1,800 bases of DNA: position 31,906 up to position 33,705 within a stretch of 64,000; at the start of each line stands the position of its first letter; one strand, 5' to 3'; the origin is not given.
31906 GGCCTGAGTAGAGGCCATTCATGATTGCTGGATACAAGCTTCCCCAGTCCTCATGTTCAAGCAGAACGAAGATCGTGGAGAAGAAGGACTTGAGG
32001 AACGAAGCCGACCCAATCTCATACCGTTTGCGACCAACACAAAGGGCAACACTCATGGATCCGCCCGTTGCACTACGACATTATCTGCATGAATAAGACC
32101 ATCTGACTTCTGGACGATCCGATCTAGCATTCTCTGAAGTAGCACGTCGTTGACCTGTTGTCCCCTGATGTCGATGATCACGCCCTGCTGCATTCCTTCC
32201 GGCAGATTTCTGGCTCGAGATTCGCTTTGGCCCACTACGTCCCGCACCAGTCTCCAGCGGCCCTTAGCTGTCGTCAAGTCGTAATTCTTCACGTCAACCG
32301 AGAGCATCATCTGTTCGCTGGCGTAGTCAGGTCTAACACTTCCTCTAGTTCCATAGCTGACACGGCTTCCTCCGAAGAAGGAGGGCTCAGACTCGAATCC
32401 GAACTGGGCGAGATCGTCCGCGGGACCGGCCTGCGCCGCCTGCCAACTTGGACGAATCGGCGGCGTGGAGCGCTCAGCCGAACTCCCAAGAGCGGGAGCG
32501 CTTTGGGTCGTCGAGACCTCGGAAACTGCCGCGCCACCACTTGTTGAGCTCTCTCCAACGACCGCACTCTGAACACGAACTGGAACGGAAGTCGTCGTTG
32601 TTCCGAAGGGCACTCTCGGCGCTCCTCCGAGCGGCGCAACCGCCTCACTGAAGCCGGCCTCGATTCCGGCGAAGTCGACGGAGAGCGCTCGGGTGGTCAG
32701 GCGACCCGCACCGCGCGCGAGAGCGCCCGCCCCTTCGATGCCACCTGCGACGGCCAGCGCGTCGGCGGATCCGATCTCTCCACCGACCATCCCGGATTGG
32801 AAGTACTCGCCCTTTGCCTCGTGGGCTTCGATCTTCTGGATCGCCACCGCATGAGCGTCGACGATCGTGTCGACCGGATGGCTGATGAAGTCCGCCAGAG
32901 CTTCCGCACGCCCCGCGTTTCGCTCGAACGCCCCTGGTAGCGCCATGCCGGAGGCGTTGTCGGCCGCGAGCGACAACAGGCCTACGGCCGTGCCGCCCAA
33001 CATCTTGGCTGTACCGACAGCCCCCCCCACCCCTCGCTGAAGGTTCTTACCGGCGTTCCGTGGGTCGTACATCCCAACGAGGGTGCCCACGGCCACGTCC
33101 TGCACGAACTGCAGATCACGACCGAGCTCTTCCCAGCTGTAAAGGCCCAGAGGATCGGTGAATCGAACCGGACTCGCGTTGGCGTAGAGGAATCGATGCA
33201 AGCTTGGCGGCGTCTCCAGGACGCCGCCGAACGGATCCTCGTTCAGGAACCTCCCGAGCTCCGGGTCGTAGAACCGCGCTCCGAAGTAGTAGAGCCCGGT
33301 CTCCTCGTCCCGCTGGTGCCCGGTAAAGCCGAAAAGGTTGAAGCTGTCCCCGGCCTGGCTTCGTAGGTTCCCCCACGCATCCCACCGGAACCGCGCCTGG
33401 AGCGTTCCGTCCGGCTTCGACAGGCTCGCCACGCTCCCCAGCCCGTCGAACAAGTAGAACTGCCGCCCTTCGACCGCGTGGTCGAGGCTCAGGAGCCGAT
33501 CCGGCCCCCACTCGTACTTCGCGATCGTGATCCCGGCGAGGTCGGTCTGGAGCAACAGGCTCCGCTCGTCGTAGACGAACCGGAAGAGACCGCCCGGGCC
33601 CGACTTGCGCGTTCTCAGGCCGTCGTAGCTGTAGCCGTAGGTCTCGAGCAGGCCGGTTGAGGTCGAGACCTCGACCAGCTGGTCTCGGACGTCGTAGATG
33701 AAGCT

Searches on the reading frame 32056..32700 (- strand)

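Call 102: search_protein_families(library=pfam, proteins=[window:32056-32700:-], max_evalue=0.1)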
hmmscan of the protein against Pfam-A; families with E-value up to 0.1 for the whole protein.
window:32056-32700:- (215 aa): 1 family
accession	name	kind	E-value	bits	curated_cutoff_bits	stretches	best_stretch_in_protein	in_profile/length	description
PF04213.18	HtaA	-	0.039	15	24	0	96-164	35-107/164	Htaa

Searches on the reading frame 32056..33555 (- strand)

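Call 56: search_protein_families(library=pfam, proteins=[window:32056-33555:-], max_evalue=1)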
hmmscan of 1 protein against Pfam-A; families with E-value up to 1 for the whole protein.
window:32056-33555:- (500 aa): 0 families

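Call 87: search_protein_families(library=ncbifam, proteins=[window:32056-33555:-], max_evalue=1)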
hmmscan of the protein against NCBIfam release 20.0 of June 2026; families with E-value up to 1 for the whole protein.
window:32056-33555:- (500 aa): 2 families
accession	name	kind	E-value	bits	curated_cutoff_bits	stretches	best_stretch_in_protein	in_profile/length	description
TIGR03696.1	Rhs_assc_core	domain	5.7e-22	78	32.5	1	59-138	2-76/76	RHS repeat-associated core domain-containing protein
NF041261.1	RHS_core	equivalog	1e-09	36.8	2000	1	33-138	1159-1261/1261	RHS element core protein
